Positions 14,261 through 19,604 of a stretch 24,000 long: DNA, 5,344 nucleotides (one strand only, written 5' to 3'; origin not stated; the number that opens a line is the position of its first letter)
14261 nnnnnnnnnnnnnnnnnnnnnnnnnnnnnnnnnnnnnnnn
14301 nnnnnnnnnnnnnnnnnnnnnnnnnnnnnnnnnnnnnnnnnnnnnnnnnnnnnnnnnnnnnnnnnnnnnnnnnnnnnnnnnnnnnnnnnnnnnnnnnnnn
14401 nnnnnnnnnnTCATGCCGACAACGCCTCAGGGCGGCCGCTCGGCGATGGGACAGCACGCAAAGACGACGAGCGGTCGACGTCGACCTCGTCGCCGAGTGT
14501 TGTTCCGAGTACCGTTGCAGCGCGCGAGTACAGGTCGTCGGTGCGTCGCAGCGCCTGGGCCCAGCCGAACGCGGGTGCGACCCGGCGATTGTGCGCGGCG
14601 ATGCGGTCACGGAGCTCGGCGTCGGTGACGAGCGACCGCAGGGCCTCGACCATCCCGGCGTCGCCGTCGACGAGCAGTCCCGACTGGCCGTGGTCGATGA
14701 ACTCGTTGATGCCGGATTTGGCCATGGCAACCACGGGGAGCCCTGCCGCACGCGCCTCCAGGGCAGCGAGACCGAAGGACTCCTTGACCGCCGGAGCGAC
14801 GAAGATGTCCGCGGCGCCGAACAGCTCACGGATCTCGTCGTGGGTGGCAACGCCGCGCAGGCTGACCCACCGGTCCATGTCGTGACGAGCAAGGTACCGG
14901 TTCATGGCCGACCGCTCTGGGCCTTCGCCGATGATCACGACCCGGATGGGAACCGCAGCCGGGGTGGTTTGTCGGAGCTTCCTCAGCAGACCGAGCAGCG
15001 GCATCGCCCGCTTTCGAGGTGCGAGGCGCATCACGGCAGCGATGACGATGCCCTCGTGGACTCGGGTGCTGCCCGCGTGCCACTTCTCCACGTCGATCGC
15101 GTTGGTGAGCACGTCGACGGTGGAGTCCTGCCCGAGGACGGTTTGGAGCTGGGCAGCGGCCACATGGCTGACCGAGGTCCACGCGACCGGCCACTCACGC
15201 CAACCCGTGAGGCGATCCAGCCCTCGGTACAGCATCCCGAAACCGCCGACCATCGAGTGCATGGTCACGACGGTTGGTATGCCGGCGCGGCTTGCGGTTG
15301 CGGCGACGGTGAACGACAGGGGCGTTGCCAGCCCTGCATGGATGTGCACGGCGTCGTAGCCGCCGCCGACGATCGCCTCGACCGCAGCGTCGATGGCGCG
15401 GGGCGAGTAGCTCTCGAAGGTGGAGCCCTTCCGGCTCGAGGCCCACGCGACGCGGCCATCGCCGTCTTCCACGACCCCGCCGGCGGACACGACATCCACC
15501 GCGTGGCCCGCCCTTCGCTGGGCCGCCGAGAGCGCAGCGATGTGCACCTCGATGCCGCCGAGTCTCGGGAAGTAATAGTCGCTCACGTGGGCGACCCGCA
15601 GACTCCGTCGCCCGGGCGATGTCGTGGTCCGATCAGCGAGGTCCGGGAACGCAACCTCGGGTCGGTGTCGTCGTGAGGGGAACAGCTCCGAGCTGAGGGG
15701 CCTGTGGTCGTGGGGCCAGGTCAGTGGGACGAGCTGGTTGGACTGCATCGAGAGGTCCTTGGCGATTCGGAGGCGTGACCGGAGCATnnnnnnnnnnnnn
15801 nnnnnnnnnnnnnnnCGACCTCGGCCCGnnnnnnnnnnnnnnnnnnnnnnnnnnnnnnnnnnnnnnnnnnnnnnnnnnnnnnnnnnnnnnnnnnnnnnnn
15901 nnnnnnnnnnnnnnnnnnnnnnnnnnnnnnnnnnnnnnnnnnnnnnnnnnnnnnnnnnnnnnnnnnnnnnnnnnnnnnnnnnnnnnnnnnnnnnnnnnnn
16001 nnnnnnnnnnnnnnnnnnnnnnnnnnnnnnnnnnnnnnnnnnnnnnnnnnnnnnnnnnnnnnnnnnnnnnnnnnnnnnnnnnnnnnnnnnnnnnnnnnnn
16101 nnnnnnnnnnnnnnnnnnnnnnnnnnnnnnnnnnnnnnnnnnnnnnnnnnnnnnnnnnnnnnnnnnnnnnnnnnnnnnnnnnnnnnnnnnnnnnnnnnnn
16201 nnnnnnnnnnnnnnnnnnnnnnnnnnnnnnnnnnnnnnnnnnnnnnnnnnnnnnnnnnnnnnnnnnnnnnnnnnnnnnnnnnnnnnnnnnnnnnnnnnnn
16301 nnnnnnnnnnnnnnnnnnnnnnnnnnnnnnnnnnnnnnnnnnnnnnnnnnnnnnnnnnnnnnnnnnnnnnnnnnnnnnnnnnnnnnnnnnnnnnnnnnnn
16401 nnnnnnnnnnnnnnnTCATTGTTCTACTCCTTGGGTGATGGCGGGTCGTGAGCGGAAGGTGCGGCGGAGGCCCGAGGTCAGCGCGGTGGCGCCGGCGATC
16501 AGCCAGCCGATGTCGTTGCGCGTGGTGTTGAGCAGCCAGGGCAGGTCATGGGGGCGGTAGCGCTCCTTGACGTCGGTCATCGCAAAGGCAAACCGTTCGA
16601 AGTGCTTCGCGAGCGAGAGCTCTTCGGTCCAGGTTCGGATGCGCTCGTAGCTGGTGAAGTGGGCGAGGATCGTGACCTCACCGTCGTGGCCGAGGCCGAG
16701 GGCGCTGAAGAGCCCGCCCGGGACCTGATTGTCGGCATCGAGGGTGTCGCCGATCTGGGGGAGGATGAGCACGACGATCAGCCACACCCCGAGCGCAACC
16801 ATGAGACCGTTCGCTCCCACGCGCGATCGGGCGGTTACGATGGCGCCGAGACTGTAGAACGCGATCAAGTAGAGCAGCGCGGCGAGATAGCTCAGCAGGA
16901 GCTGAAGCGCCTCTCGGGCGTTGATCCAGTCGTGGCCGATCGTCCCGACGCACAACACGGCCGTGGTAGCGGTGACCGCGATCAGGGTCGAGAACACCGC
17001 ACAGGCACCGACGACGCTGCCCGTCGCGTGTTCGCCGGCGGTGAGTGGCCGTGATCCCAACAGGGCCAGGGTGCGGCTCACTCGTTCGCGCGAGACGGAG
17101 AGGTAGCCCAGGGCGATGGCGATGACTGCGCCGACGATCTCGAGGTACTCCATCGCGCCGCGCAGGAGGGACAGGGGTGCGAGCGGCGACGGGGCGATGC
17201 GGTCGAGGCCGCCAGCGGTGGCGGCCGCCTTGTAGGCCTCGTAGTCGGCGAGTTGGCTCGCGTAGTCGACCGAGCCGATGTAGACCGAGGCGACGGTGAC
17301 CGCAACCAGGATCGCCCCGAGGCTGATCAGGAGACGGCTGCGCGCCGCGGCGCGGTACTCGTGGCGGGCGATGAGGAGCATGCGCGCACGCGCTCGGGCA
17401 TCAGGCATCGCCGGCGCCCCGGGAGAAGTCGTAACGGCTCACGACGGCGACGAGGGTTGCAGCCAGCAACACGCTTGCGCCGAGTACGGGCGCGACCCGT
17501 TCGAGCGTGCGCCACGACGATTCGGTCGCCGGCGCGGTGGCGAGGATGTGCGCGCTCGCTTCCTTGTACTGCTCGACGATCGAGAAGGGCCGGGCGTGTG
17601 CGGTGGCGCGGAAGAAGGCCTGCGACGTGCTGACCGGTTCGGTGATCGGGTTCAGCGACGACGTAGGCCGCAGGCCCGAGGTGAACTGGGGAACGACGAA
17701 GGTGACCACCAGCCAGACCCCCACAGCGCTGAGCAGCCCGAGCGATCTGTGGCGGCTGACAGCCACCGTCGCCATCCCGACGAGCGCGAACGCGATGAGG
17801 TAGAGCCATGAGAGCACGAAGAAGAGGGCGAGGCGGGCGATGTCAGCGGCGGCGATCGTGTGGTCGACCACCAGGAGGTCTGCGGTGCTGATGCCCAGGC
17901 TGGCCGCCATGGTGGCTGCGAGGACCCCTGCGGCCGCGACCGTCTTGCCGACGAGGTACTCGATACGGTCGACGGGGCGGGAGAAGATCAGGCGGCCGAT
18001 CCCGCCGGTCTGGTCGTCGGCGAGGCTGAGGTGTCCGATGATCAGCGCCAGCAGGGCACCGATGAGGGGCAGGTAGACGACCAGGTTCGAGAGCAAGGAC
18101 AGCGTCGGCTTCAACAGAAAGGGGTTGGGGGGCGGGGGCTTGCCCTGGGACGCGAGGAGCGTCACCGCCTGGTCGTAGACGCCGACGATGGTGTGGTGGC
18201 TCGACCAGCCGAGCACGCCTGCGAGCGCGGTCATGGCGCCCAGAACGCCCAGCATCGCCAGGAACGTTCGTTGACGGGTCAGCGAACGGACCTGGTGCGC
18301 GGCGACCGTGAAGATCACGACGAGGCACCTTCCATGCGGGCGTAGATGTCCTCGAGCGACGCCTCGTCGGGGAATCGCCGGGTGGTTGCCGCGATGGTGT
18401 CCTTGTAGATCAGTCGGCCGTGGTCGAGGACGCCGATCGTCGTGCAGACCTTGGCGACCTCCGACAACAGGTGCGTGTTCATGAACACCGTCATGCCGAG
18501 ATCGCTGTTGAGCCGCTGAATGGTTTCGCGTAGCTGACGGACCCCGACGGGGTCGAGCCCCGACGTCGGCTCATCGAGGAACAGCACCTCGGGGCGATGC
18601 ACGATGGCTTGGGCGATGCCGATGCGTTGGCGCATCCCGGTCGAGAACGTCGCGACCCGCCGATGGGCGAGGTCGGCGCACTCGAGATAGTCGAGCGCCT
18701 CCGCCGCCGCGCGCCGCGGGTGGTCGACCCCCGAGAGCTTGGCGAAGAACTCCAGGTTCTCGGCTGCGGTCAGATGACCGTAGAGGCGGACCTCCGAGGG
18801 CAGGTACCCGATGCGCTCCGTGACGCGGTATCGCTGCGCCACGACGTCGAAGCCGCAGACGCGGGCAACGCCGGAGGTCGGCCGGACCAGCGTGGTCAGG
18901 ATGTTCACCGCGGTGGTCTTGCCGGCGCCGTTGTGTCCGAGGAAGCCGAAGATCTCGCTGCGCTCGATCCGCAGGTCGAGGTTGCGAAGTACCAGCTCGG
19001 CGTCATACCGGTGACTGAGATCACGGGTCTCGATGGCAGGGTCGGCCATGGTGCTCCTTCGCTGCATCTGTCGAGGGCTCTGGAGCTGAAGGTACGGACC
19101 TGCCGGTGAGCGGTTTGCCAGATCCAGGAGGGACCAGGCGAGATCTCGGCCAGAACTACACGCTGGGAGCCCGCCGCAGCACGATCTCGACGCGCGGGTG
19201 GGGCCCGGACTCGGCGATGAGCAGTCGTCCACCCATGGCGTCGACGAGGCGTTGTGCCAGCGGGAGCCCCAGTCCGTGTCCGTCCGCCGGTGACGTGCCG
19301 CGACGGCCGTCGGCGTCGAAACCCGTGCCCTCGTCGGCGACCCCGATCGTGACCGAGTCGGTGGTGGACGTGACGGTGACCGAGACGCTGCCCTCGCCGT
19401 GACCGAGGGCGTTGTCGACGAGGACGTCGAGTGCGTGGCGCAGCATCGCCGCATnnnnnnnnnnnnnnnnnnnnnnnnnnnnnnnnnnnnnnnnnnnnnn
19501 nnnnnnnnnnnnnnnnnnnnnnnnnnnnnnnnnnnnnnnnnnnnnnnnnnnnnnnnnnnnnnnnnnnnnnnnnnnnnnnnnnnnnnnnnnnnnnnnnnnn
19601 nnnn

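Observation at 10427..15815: Four-gene translationally coupled operon: GT4 glycosyltransferase, PAP2_3::PIG-L deacetylase fusion and two MprF-TM-like flippase paralogues - candidate uncharacterised aminoglycolipid pathway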

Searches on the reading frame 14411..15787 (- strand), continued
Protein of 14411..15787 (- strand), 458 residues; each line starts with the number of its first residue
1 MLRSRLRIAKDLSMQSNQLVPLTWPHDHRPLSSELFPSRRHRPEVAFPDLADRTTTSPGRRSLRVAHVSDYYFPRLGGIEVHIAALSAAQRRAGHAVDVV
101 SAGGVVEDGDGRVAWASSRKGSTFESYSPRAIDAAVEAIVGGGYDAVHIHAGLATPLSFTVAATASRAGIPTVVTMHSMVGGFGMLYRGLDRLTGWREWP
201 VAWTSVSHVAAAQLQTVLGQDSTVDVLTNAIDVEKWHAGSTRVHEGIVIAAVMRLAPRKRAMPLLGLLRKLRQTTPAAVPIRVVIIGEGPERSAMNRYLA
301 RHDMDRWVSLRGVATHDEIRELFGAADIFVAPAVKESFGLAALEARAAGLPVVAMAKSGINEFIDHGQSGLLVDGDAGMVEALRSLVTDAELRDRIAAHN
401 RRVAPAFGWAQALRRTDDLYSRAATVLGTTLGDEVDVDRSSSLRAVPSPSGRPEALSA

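Call 85: search_protein_families(library=ncbifam, alignment_id=A3, max_evalue=1e-10)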
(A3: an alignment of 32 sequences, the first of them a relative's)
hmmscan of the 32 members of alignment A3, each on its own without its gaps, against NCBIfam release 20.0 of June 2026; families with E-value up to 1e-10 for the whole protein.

A. member 1, P0121 (445 aa): 13 families
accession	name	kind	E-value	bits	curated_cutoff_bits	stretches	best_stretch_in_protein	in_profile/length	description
TIGR03999.1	thiol_BshA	equivalog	2.3e-28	99.2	273.7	1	190-410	148-373/375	N-acetyl-alpha-D-glucosaminyl L-malate synthase BshA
TIGR03088.1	stp2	hypoth_equivalog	4.1e-25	88.6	409.05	1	207-409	158-372/374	TIGR03088 family PEP-CTERM/XrtA system glycosyltransferase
TIGR03449.1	mycothiol_MshA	equivalog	5e-25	88.2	462.5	1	210-411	189-404/406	D-inositol-3-phosphate glycosyltransferase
NF041876.1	EPS_EpsE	equivalog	1.5e-22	80.4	400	1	147-389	127-374/389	exopolysaccharide biosynthesis GT4 family glycosyltransferase EpsE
TIGR02149.1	glgA_Coryne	subfamily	9.8e-22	77.6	302.4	1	50-409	1-389/391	glycogen synthase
TIGR04047.1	MSMEG_0565_glyc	hypoth_equivalog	1.7e-17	63.6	259.85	1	64-408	13-372/373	MSMEG_0565 family glycosyltransferase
NF049988.1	MGlcDAGSynMgs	equivalog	1.2e-15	57.8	400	1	235-406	215-383/398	alpha-monoglucosyldiacylglycerol synthase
NF038229.1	Glyco4_Geo_Pelo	equivalog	7.8e-15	54.7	400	1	234-406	162-332/338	GPMC system family 4 glycosyltransferase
TIGR04005.1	wcaL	equivalog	9.2e-13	47.8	537.6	1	193-364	181-356/406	colanic acid biosynthesis glycosyltransferase WcaL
TIGR04063.1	stp3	hypoth_equivalog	4.1e-12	45.7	442.05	1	254-410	231-395/397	TIGR04063 family PEP-CTERM/XrtA system glycosyltransferase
NF053787.1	GlcN_PG_synth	equivalog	4.9e-12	45.4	480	1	299-408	248-357/361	N-acetylglucosaminyl phosphatidylglycerol synthase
NF038295.1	EPS_HpsP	equivalog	1.2e-11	44.2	550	0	238-403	212-380/388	hormogonium polysaccharide biosynthesis glycosyltransferase HpsP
NF047880.1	glyco_SdgA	exception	6.3e-11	41.5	800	1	235-384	317-464/488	serine-aspartate repeat adhesin O-glycosyltransferase SdgA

B. families by the number of members that match (of 32 scanned): 21 families
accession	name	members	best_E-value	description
TIGR03999.1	thiol_BshA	32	2.7e-29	N-acetyl-alpha-D-glucosaminyl L-malate synthase BshA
TIGR03088.1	stp2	32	1.3e-27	TIGR03088 family PEP-CTERM/XrtA system glycosyltransferase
NF041876.1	EPS_EpsE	32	8.5e-26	exopolysaccharide biosynthesis GT4 family glycosyltransferase EpsE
TIGR03449.1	mycothiol_MshA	32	2.8e-25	D-inositol-3-phosphate glycosyltransferase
NF049988.1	MGlcDAGSynMgs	31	2.1e-24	alpha-monoglucosyldiacylglycerol synthase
TIGR02149.1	glgA_Coryne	31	9.8e-22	glycogen synthase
TIGR04047.1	MSMEG_0565_glyc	29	1.3e-19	MSMEG_0565 family glycosyltransferase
NF038229.1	Glyco4_Geo_Pelo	28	3e-18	GPMC system family 4 glycosyltransferase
TIGR04063.1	stp3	20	6.2e-19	TIGR04063 family PEP-CTERM/XrtA system glycosyltransferase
TIGR04005.1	wcaL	20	7.8e-14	colanic acid biosynthesis glycosyltransferase WcaL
NF038295.1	EPS_HpsP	15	1.4e-13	hormogonium polysaccharide biosynthesis glycosyltransferase HpsP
NF053787.1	GlcN_PG_synth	12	1.8e-12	N-acetylglucosaminyl phosphatidylglycerol synthase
NF041010.1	glycosy_Agl16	6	1.3e-14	glycosylation protein Agl16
NF047880.1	glyco_SdgA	5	8e-13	serine-aspartate repeat adhesin O-glycosyltransferase SdgA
TIGR02472.1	sucr_P_syn_N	3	1.7e-12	sucrose-phosphate synthase, putative, glycosyltransferase domain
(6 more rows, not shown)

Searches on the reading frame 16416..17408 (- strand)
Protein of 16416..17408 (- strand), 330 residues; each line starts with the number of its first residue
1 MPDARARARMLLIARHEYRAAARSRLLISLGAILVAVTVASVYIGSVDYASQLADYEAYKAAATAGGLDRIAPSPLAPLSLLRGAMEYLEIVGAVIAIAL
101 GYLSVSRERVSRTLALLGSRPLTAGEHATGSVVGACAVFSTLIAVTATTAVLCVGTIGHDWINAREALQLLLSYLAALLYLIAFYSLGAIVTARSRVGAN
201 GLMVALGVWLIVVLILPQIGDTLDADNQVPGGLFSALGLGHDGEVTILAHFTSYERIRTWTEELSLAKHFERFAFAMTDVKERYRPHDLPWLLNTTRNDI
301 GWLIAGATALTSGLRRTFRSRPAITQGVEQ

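Call 9: search_protein_families(library=pfam, proteins=[window:16416-17408:-], max_evalue=0.01)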
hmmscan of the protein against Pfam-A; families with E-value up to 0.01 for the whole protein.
window:16416-17408:- (330 aa): 2 families
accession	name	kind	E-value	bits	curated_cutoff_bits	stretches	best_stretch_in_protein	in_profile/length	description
PF12679.13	ABC2_membrane_2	-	1.7e-17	64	27.2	1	12-273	2-235/283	ABC-2 family transporter protein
PF12698.13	ABC2_membrane_3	-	4.6e-05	23.1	31.6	1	95-214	174-285/347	ABC-2 family transporter protein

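Call 10: search_protein_families(library=ncbifam, proteins=[window:16416-17408:-], max_evalue=0.001)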
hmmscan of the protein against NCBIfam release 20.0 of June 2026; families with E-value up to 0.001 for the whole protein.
window:16416-17408:- (330 aa): 0 families

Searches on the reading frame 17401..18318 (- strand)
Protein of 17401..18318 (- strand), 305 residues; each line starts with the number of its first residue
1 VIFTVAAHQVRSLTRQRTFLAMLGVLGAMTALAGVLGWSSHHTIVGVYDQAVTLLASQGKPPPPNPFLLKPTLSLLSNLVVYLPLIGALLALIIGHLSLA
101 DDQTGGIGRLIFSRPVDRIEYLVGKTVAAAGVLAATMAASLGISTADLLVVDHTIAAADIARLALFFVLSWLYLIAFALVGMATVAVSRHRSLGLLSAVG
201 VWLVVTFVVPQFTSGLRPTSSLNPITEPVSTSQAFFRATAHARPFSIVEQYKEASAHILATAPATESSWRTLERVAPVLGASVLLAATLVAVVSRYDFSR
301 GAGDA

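Call 9: search_protein_families(library=pfam, proteins=[window:17401-18318:-], max_evalue=0.01)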
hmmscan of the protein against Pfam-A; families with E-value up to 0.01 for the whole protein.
window:17401-18318:- (305 aa): 2 families
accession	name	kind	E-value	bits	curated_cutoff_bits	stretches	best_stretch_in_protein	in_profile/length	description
PF12679.13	ABC2_membrane_2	-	3.2e-12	46.7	27.2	1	6-270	4-250/283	ABC-2 family transporter protein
PF12698.13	ABC2_membrane_3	-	3.3e-07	30.2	31.6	1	70-226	155-309/347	ABC-2 family transporter protein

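Call 10: search_protein_families(library=ncbifam, proteins=[window:17401-18318:-], max_evalue=0.001)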
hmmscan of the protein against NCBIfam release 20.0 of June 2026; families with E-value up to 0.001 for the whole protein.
window:17401-18318:- (305 aa): 0 families

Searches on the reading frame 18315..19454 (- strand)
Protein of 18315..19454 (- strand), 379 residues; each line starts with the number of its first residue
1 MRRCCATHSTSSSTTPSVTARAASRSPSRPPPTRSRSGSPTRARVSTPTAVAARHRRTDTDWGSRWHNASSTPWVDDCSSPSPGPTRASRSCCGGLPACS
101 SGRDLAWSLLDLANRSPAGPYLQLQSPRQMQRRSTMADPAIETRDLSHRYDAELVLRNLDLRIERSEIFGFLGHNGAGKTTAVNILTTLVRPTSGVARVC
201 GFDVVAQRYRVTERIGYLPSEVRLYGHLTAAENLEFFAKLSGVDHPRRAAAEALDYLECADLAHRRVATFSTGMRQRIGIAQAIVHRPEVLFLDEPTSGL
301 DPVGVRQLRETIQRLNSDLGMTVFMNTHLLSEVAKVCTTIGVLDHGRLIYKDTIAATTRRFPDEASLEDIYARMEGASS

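Call 9: search_protein_families(library=pfam, proteins=[window:18315-19454:-], max_evalue=0.01)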
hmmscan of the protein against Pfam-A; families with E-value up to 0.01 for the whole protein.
window:18315-19454:- (379 aa): 3 families
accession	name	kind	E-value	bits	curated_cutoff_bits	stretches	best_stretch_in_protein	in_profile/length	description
PF00005.33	ABC_tran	-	1.3e-29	103.9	25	1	156-298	1-137/137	ABC transporter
PF13304.12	AAA_21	-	1e-07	32.8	27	1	266-330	234-300/304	AAA domain, putative AbiEii toxin, Type IV TA system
PF03308.22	MeaB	-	0.0041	16.6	23.1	1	141-191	8-58/273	Methylmalonyl Co-A mutase-associated GTPase MeaB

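Call 10: search_protein_families(library=ncbifam, proteins=[window:18315-19454:-], max_evalue=0.001)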
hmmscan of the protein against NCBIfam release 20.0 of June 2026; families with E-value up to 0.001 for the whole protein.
window:18315-19454:- (379 aa): 186 families (the best 25 are shown)
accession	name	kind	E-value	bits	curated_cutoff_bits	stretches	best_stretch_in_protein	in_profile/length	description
TIGR01188.1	drrA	subfamily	3.3e-67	226.9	312.45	1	149-360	2-214/302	daunorubicin resistance ABC transporter, ATP-binding protein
NF033858.1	ABC2_perm_RbbA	equivalog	3.6e-55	187.3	1050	1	132-371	258-497/909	ribosome-associated ATPase/putative transporter RbbA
TIGR03740.1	galliderm_ABC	subfamily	2.2e-52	177.9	309.75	1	142-355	2-209/223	lantibiotic protection ABC transporter ATP-binding subunit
TIGR03522.1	GldA_ABC_ATP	equivalog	7.6e-51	173.3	402.6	1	141-356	3-218/301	gliding motility-associated ABC transporter ATP-binding subunit GldA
TIGR03864.1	PQQ_ABC_ATP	hypoth_equivalog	1.1e-45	155.9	302.25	1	140-373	1-234/236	ABC transporter, ATP-binding subunit, PQQ-dependent alcohol dehydrogenase system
NF010060.0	PRK13537.1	equivalog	1.1e-42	146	521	1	131-351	6-227/314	nodulation factor ABC transporter ATP-binding protein NodI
TIGR04406.1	LPS_export_lptB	equivalog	2.1e-36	125.4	240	1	142-353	3-218/239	LPS export ABC transporter ATP-binding protein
TIGR03410.1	urea_trans_UrtE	equivalog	1.2e-35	123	285.8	1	142-356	2-218/230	urea ABC transporter ATP-binding subunit UrtE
NF010059.0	PRK13536.1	equivalog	2.8e-35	121.7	549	1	130-350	33-254/342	nodulation factor ABC transporter ATP-binding protein NodI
TIGR04521.1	ECF_ATPase_2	equivalog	3.2e-34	118.3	330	1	141-356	1-231/279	energy-coupling factor transporter ATPase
NF047565.1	PSM_export_PmtA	equivalog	4.8e-33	114.7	350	1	140-358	2-216/282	phenol-soluble modulin export ABC transporter ATP-binding protein PmtA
TIGR01186.1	proV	subfamily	1.2e-32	113.4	326.6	1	155-349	8-209/363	betaine/proline/choline family ABC transporter ATP-binding protein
TIGR01288.1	nodI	equivalog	2.9e-32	111.9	424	1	139-351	3-216/303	nodulation factor ABC transporter ATP-binding protein NodI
TIGR03258.1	PhnT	equivalog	1.4e-31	109.8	499.15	1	141-354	9-224/359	2-aminoethylphosphonate ABC transport system ATP-binding subunit PhnT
NF040873.1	AztA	equivalog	1.5e-31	109.5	220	1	149-336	1-185/191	zinc ABC transporter ATP-binding protein AztA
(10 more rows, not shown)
